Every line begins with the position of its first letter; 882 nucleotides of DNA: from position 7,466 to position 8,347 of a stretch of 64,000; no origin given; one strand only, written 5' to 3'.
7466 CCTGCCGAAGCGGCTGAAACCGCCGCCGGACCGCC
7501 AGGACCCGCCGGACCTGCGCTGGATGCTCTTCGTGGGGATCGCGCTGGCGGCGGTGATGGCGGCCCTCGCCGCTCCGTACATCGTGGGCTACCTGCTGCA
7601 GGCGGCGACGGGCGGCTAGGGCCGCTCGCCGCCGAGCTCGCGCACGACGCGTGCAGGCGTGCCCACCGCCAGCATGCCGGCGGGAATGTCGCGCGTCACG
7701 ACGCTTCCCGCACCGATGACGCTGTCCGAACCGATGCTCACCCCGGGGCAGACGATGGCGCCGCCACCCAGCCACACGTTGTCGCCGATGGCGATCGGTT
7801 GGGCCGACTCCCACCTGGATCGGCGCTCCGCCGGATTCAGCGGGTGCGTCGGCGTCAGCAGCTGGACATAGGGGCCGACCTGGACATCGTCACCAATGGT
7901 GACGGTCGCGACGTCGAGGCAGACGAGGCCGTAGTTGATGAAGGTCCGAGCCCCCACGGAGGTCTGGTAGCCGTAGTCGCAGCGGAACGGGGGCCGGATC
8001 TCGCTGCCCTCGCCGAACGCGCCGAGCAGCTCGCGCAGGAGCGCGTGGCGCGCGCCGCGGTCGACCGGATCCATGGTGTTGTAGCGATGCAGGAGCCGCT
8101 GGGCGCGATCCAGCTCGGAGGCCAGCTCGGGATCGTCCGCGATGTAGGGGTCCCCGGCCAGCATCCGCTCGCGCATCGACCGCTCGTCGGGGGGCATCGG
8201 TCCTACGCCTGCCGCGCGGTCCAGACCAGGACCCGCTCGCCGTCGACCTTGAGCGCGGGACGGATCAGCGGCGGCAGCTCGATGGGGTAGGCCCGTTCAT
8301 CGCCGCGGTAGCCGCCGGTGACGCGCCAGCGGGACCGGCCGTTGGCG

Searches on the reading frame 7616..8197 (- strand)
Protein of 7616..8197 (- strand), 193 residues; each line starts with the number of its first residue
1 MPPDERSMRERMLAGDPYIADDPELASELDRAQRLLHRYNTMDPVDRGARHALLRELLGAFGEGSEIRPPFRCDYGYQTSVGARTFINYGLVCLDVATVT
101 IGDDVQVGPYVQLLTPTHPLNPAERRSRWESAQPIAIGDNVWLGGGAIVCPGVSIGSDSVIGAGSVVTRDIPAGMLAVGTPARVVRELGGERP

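Call 3: search_protein_families(library=pfam, proteins=[window:7616-8197:-], max_evalue=0.01)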
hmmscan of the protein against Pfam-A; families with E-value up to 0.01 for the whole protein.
window:7616-8197:- (193 aa): 4 families
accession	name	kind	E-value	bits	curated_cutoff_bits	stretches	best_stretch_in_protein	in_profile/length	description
PF12464.13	Mac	-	1.6e-18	67.1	22.1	1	11-62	1-53/53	Maltose acetyltransferase hexapeptide capping motif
PF00132.30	Hexapep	-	4e-14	52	27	1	137-169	4-36/36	Bacterial transferase hexapeptide (six repeats)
PF14602.12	Hexapep_2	-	9.8e-10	38.4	27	1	134-169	1-34/34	Hexapeptide repeat of succinyl-transferase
PF25084.1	LbH_EIF2B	-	0.008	16.6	54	0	136-171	63-97/105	EIF2B subunit epsilon LbH domain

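Call 5: search_protein_families(library=ncbifam, proteins=[window:7616-8197:-], max_evalue=0.01)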
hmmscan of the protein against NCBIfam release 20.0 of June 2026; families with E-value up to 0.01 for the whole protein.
window:7616-8197:- (193 aa): 43 families (the best 25 are shown)
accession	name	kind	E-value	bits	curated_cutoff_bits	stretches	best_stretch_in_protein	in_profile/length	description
NF007499.0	PRK10092.1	equivalog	1.4e-52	178.2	314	1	9-188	5-183/183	maltose O-acetyltransferase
NF007076.0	PRK09527.1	equivalog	1.7e-38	132.1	347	1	7-188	4-185/203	galactoside O-acetyltransferase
NF007797.0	PRK10502.1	subfamily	1.1e-24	87.2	192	1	47-187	41-178/183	WcaF family extracellular polysaccharide biosynthesis acetyltransferase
NF038307.1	EPS_acetyl_HpsU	equivalog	2e-19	69.9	305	1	48-184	41-174/178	hormogonium polysaccharide biosynthesis acetyltransferase HpsU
TIGR04008.1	WcaF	equivalog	6.2e-17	62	326.3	1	51-187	44-177/180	colanic acid biosynthesis acetyltransferase WcaF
NF007240.0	PRK09677.1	equivalog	1.5e-16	60.4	243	1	131-189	127-185/192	putative lipopolysaccharide biosynthesis O-acetyl transferase WbbJ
TIGR03308.1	phn_thr-fam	hypoth_equivalog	1.4e-15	57.7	201.65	1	128-187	102-161/204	phosphonate metabolim protein, transferase hexapeptide repeat family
NF041874.1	EPS_EpsC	equivalog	2.3e-15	56.7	150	1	79-186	68-165/168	serine O-acetyltransferase EpsC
TIGR03570.1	NeuD_NnaD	subfamily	8.5e-15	54.9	160.8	1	135-183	154-202/202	NeuD/PglB/VioB family sugar acetyltransferase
TIGR03532.1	DapD_Ac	equivalog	1.3e-14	54.4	231.75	1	130-188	156-214/231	2,3,4,5-tetrahydropyridine-2,6-dicarboxylate N-acetyltransferase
NF058585.1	HptprglPActTf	PfamEq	1.4e-11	44.2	300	1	135-187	107-159/172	heptaprenylglyceryl phosphate O-acetyltransferase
NF000147.1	stregram_VatF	exception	9e-11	41.7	400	1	136-186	122-172/221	streptogramin A O-acetyltransferase Vat(F)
NF050158.1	CarbAnhydGPos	equivalog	1.8e-10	40.7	250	1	135-189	88-144/172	gamma carbonic anhydrase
NF000311.1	Vat_ABCDEFH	equivalog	2.7e-10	40.2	300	1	135-186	111-162/201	Vat family streptogramin A O-acetyltransferase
NF000490.1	chloram_CatB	equivalog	5.7e-10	38.9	350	1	128-186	104-162/210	type B chloramphenicol O-acetyltransferase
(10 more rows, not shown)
